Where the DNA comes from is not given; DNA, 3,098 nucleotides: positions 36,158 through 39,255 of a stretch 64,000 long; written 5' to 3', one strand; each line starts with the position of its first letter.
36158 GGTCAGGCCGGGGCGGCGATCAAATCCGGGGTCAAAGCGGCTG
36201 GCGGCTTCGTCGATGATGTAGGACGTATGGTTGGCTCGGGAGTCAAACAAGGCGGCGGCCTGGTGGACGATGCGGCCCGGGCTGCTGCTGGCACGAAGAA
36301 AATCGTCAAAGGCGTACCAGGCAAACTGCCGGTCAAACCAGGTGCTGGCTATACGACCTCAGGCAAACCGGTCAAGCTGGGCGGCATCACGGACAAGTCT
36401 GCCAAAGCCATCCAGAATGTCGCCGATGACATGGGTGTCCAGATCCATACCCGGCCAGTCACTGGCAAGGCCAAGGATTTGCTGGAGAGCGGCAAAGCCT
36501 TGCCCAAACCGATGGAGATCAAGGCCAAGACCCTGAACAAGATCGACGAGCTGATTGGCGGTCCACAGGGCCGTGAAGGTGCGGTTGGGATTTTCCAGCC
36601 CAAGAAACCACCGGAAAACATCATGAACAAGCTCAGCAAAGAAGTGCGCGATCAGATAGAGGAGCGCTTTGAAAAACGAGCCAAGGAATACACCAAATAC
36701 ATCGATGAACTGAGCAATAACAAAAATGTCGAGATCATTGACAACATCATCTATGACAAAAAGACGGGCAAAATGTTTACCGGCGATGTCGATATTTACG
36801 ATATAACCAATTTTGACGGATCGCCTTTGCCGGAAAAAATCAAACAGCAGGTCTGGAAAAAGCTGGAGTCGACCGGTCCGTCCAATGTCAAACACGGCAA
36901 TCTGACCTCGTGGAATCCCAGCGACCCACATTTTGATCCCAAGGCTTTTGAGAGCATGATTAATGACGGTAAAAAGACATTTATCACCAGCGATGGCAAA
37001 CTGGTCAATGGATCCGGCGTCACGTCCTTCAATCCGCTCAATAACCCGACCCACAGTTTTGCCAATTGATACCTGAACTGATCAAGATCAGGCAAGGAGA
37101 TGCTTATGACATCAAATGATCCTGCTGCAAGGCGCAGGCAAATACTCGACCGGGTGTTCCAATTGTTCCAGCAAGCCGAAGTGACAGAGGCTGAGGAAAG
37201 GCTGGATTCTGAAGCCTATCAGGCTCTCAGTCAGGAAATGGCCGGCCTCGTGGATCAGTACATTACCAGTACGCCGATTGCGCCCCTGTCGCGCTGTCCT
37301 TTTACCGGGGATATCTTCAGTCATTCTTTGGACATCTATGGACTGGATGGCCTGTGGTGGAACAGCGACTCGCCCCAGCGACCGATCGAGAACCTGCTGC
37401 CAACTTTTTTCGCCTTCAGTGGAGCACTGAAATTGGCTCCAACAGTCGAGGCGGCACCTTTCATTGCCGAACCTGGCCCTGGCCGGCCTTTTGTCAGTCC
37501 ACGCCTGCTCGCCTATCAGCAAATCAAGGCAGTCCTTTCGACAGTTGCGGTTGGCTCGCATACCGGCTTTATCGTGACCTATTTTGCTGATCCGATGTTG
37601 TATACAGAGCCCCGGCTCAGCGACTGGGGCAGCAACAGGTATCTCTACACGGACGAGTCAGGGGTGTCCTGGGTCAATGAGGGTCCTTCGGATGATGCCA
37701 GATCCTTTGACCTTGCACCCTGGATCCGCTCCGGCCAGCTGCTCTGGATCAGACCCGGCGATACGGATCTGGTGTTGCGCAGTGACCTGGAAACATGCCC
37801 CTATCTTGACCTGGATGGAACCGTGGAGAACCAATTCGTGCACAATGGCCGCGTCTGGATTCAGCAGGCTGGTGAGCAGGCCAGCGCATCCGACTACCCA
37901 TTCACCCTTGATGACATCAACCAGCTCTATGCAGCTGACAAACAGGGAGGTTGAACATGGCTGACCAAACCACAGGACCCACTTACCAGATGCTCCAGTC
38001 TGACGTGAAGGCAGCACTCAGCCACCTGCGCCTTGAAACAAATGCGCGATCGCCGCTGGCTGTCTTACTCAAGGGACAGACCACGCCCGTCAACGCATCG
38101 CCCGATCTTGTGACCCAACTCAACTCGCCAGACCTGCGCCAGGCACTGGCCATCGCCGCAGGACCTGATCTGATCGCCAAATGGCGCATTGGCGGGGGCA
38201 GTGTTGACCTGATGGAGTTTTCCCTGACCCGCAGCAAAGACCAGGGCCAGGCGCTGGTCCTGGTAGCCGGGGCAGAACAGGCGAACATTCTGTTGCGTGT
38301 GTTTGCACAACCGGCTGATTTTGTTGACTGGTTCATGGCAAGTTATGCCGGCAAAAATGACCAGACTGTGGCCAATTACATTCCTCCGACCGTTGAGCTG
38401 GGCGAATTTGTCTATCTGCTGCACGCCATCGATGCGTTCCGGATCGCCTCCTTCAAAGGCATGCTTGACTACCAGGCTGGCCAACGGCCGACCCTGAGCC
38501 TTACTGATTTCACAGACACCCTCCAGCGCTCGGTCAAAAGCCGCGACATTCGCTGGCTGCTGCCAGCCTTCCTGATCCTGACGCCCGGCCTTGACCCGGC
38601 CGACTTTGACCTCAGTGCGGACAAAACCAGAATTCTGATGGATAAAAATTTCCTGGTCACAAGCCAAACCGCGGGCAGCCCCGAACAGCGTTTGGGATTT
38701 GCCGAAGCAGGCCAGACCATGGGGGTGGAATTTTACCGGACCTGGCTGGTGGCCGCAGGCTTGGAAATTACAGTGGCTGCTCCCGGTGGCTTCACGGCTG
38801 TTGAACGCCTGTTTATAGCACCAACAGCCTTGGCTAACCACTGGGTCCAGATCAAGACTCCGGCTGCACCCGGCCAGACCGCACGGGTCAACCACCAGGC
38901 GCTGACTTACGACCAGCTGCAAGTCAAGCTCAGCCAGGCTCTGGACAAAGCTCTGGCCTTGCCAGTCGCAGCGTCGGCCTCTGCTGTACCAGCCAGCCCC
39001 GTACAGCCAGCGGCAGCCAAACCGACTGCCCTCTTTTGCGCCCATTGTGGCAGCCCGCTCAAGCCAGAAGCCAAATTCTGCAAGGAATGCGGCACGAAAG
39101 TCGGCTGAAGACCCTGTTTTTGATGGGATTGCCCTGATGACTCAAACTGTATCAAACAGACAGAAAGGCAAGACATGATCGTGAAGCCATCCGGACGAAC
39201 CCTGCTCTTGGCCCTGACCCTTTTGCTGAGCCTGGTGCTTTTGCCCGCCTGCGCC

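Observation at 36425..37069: The class II cyclase catalytic signature is present in order and partly with exact spacing, in a shortened scaffold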

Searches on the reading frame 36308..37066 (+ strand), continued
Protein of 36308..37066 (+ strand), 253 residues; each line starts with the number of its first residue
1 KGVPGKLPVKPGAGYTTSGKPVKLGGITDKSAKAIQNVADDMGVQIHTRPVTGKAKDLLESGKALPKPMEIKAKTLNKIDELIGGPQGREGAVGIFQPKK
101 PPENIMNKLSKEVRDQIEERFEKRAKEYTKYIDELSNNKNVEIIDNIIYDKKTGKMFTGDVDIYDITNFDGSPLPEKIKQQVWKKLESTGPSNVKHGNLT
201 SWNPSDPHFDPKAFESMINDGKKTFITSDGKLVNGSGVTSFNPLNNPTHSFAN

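Call 38: fold_search(model_id=the predicted structure, library=pdb)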
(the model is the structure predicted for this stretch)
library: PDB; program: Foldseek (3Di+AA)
matches with E <= 10: 114; with E <= 0.001: 19
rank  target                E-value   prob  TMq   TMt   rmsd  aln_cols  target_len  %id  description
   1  1k93_B                2.6e-05  1.00  0.40  0.22  10.5       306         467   13  Crystal structure of the adenylyl cyclase domain of anthrax edema factor (EF) in complex with calmodulin (released 2002-01-23)
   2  8br1_D                4.9e-05  1.00  0.43  0.28  12.1       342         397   14  ExoY Nucleotidyl Cyclase domain from Vibrio nigripulchritudo MARTX toxin, bound to Latrunculin-B-ATP-Mg-actin, and 3'- (released 2023-09-20)
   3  8bo1_D                6.0e-05  1.00  0.45  0.29  11.4       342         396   14  ExoY Nucleotidyl Cyclase domain from Vibrio nigripulchritudo MARTX toxin, bound to Latrunculin-B-ATP-Mg-actin, and 3'- (released 2023-09-20)
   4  1k90_C                6.4e-05  1.00  0.40  0.20  18.0       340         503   16  Crystal structure of the adenylyl cyclase domain of anthrax edema factor (EF) in complex with calmodulin and 3' deoxy- (released 2002-01-23)
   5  1zot_A                7.2e-05  1.00  0.31  0.22  18.0       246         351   10  crystal structure analysis of the CyaA/C-Cam with PMEAPP (released 2005-08-09)
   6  1sk6_C                7.7e-05  0.99  0.35  0.19  17.4       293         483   16  Crystal structure of the adenylyl cyclase domain of anthrax edema factor (EF) in complex with calmodulin, 3',5' cyclic (released 2004-06-08)
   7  1k90_A                8.2e-05  1.00  0.41  0.22  12.1       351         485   12  Crystal structure of the adenylyl cyclase domain of anthrax edema factor (EF) in complex with calmodulin and 3' deoxy- (released 2002-01-23)
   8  8bjj_B                9.3e-05  1.00  0.45  0.32   9.0       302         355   12  ExoY Nucleotidyl Cyclase domain from Vibrio nigripulchritudo MARTX toxin, bound to ATP-Mg-actin, human profilin 1 and  (released 2023-09-20)
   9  1sk6_B                9.3e-05  0.99  0.38  0.22  16.2       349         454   14  Crystal structure of the adenylyl cyclase domain of anthrax edema factor (EF) in complex with calmodulin, 3',5' cyclic (released 2004-06-08)
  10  1pk0_A                9.9e-05  1.00  0.40  0.22  11.1       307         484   13  Crystal Structure of the EF3-CaM complexed with PMEApp (released 2004-02-10)
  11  1k8t                  1.2e-04  1.00  0.36  0.19  11.0       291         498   13  Crystal structure of the adenylyl cyclase domain of anthrax edema factor (EF) (released 2002-01-23)
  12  2col_A                1.3e-04  0.99  0.31  0.22  18.7       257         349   11  Crystal structure analysis of CyaA/C-Cam with Pyrophosphate (released 2006-01-24)
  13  8bo1_B                1.4e-04  1.00  0.41  0.26  14.1       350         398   14  ExoY Nucleotidyl Cyclase domain from Vibrio nigripulchritudo MARTX toxin, bound to Latrunculin-B-ATP-Mg-actin, and 3'- (released 2023-09-20)
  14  8bji_B                1.5e-04  1.00  0.41  0.22  12.7       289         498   16  chimera of ExoY Nucleotidyl Cyclase domain from Vibrio nigripulchritudo fused to a proline-Rich-Domain (PRD) and profi (released 2023-09-20)
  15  1pk0_B                1.7e-04  0.99  0.35  0.19  15.8       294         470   14  Crystal Structure of the EF3-CaM complexed with PMEApp (released 2004-02-10)
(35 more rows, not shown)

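Call 55: find_encoding_contigs(protein=P0167, flank=4000, max_places=3)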
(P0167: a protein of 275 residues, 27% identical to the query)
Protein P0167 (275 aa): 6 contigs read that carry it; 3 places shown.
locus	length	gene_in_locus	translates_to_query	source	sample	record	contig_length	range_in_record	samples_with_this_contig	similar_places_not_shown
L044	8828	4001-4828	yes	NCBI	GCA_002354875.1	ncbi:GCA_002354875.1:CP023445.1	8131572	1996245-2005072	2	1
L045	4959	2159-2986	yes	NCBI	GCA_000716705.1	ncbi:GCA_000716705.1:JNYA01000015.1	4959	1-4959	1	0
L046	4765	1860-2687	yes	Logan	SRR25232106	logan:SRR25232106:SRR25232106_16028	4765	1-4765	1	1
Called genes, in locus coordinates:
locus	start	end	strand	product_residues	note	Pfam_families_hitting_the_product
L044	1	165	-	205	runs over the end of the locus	PF10604:Polyketide_cyc2, PF03364:Polyketide_cyc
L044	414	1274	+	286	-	PF12833:HTH_18, PF06445:GyrI-like, PF14526:Cass2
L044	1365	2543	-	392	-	PF08240:ADH_N, PF00107:ADH_zinc_N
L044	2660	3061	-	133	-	PF06150:ChaB, PF07498:Rho_N (weak)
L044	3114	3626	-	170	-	PF00486:Trans_reg_C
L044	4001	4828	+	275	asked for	PF03497:Anthrax_toxA (weak)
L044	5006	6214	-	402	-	PF01547:SBP_bac_1, PF13416:SBP_bac_8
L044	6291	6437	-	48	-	-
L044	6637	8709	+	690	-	-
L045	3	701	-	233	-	?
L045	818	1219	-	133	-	PF06150:ChaB, PF07498:Rho_N (weak)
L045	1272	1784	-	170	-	PF00486:Trans_reg_C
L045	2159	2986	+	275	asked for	PF03497:Anthrax_toxA (weak)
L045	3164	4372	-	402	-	PF01547:SBP_bac_1, PF13416:SBP_bac_8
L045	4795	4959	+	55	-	?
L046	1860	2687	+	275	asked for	PF03497:Anthrax_toxA (weak)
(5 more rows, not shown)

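Call 56: find_encoding_contigs(protein=P0152, flank=4000, max_places=3)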
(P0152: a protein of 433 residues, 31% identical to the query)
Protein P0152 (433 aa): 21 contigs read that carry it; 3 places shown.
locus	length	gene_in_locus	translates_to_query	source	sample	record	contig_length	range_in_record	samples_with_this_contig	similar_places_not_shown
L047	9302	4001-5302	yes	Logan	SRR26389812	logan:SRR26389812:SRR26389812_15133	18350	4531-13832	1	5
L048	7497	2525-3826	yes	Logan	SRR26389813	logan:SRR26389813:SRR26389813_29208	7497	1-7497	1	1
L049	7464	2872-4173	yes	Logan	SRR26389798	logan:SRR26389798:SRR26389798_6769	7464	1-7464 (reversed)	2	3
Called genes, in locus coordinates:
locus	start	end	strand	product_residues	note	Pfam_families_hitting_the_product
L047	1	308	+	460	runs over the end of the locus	PF01943:Polysacc_synt (weak)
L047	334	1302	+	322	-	PF00535:Glycos_transf_2, PF13641:Glyco_tranf_2_3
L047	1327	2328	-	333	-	PF02156:Glyco_hydro_26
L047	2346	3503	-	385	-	PF00082:Peptidase_S8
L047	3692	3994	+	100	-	PF06013:WXG100 (weak), PF10824:T7SS_ESX_EspC (weak), PF19840:DUF6317 (weak)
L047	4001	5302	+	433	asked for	PF03497:Anthrax_toxA (weak)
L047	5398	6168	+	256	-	PF28040:DUF8367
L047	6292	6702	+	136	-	-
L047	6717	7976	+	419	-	-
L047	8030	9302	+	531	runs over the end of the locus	PF00082:Peptidase_S8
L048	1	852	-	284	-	?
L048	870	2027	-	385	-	PF00082:Peptidase_S8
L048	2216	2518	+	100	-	PF06013:WXG100 (weak), PF10824:T7SS_ESX_EspC (weak), PF19840:DUF6317 (weak)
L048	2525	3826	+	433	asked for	PF03497:Anthrax_toxA (weak)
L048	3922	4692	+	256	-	PF28040:DUF8367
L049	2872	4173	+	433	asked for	PF03497:Anthrax_toxA (weak)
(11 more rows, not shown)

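Call 81: search_protein_families(library=pfam, proteins=[P0014, P0045, P0049, P0065, P0072, P0080, P0085], max_evalue=0.0001)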
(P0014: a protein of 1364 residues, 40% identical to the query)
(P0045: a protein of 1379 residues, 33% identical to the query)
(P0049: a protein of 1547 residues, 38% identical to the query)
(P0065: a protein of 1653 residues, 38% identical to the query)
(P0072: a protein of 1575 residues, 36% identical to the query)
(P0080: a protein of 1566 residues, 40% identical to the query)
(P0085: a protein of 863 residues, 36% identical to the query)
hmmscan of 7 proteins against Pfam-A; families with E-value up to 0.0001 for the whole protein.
P0014 (1364 aa): 1 family
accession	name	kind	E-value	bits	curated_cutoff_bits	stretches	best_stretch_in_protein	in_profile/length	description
PF00191.25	Annexin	-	1.4e-06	28.8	25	1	216-272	2-57/66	Annexin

P0045 (1379 aa): 1 family
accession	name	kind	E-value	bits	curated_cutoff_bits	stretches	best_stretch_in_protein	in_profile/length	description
PF03497.21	Anthrax_toxA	-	1.7e-08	35.1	25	0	1250-1305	4-59/173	Anthrax toxin LF subunit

P0049 (1547 aa): 0 families

P0065 (1653 aa): 0 families

P0072 (1575 aa): 1 family
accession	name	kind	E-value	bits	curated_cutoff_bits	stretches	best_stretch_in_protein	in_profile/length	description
PF00454.33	PI3_PI4_kinase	-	8.1e-06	26.4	27.1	1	1443-1488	139-186/241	Phosphatidylinositol 3- and 4-kinase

P0080 (1566 aa): 0 families

P0085 (863 aa): 1 family
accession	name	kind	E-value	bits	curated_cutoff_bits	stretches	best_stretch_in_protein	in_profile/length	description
PF15541.11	Ntox4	-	2.1e-22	79.9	25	1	738-821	3-95/109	Bacterial toxin 4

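Call 90: find_encoding_contigs(protein=P0156, flank=3000, max_places=1)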
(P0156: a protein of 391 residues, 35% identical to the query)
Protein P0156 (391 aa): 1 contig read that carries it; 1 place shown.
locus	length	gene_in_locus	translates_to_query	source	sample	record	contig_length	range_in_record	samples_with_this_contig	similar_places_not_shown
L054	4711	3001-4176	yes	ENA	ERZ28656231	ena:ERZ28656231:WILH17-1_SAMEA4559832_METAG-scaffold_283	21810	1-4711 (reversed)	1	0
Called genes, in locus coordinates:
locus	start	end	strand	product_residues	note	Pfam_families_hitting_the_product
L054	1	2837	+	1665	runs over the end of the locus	-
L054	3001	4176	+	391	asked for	-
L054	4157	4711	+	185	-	?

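Call 91: find_encoding_contigs(protein=P0161, flank=3000, max_places=1)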
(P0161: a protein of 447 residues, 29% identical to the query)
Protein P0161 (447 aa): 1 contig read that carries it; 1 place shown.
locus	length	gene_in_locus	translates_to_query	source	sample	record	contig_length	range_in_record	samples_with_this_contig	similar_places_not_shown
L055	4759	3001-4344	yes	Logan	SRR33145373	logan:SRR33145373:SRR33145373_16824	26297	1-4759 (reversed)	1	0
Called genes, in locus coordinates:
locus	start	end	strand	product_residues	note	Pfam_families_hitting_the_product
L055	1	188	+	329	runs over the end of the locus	PF13641:Glyco_tranf_2_3, PF00535:Glycos_transf_2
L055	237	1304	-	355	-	PF02156:Glyco_hydro_26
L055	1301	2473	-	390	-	PF00082:Peptidase_S8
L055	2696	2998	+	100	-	PF10824:T7SS_ESX_EspC (weak), PF19840:DUF6317 (weak)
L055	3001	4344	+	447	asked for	-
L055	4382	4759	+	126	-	?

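Call 92: find_encoding_contigs(protein=P0160, flank=3000, max_places=1)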
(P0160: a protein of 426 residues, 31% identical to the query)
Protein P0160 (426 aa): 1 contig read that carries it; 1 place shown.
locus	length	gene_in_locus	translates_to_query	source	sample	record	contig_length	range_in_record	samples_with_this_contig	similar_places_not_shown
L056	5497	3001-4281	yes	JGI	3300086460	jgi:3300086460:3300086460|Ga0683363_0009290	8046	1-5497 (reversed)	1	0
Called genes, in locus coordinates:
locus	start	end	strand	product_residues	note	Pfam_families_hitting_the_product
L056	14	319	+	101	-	PF10824:T7SS_ESX_EspC (weak)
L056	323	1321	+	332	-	PF14424:Toxin-deaminase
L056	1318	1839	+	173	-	PF09346:SMI1_KNR4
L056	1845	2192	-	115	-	PF02575:YbaB_DNA_bd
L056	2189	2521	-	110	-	PF02575:YbaB_DNA_bd (weak)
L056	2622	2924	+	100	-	PF06013:WXG100 (weak)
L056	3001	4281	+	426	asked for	-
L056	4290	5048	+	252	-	PF28040:DUF8367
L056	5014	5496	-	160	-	?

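Call 93: find_encoding_contigs(protein=P0154, flank=3000, max_places=1)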
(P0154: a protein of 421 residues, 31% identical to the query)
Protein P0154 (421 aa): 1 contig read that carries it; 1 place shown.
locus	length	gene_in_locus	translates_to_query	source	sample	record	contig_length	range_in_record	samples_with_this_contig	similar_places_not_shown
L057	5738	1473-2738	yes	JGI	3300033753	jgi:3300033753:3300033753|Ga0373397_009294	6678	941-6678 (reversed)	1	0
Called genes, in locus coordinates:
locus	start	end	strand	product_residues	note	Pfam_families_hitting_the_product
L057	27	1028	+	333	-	PF00393:6PGD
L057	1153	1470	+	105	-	PF06013:WXG100 (faint)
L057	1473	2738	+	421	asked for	PF06013:WXG100 (weak), PF03497:Anthrax_toxA (weak)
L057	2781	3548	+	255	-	PF28040:DUF8367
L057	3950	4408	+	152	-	-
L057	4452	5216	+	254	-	PF28040:DUF8367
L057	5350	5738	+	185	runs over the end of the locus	-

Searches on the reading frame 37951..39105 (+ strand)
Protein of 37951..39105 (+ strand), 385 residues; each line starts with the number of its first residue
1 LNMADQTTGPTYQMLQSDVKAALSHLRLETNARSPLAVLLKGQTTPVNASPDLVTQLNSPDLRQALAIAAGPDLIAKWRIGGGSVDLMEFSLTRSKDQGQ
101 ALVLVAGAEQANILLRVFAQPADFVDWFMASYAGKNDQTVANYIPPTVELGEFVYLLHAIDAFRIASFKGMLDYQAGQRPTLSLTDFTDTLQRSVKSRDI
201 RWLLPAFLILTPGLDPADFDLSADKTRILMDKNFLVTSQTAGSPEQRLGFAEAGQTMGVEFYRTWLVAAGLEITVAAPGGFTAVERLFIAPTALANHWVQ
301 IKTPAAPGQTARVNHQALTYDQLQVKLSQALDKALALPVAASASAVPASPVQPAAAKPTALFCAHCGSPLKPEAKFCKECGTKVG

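Call 4: search_protein_families(library=pfam, proteins=[window:37951-39105:+], max_evalue=1)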
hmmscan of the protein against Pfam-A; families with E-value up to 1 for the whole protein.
window:37951-39105:+ (385 aa): 11 families
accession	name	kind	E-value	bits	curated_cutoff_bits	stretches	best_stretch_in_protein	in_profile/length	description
PF13240.11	Zn_Ribbon_1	-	1.2e-06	28.5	25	1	362-384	1-23/23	zinc-ribbon domain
PF13248.11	Zn_ribbon_3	-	1.9e-05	24.4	27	1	363-383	5-25/26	zinc-ribbon domain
PF12773.13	DZR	-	3.1e-05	24.5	27.3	1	363-383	1-21/45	Double zinc ribbon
PF24460.1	DUF7575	-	0.011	15.5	28.5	1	363-384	6-27/28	Domain of unknown function (DUF7575)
PF17032.10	Zn_ribbon_15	-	0.018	16.3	28.9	1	359-381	51-73/73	zinc-ribbon family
PF24463.1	DUF7577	-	0.032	14.3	28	1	362-381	4-23/27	Domain of unknown function (DUF7577)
PF14803.11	Zn_ribbon_Nudix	-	0.061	13.7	25.6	0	362-371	2-11/34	Nudix N-terminal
PF09297.16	Zn_ribbon_NUD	-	0.079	13.1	24.8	1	360-375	3-18/32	NADH pyrophosphatase zinc ribbon domain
PF18912.6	DZR_2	-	0.14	12.5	27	1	361-381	22-43/56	Double zinc ribbon domain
PF05810.19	NinF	-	0.33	11.4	27.5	0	363-375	2-14/25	NinF protein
PF01258.23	zf-dskA_traR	-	0.65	10.5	24.9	0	371-383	21-33/36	Prokaryotic dksA/traR C4-type zinc finger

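Call 10: search_protein_families(library=ncbifam, proteins=[window:37951-39105:+], max_evalue=1)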
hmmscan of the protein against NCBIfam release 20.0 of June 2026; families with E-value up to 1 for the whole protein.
window:37951-39105:+ (385 aa): 2 families
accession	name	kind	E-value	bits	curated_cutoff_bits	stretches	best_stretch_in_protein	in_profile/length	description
NF045510.1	4Cys_prefix_kin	domain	0.0004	20.6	24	1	358-370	14-26/26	4-Cys prefix domain-containing protein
TIGR04362.1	choice_anch_C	subfamily_domain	0.09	13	120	1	66-107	19-58/157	choice-of-anchor C family protein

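Call 13: search_protein_families(library=padloc, proteins=[window:37951-39105:+], max_evalue=1)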
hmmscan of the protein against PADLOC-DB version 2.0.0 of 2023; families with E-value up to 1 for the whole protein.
window:37951-39105:+ (385 aa): 0 families
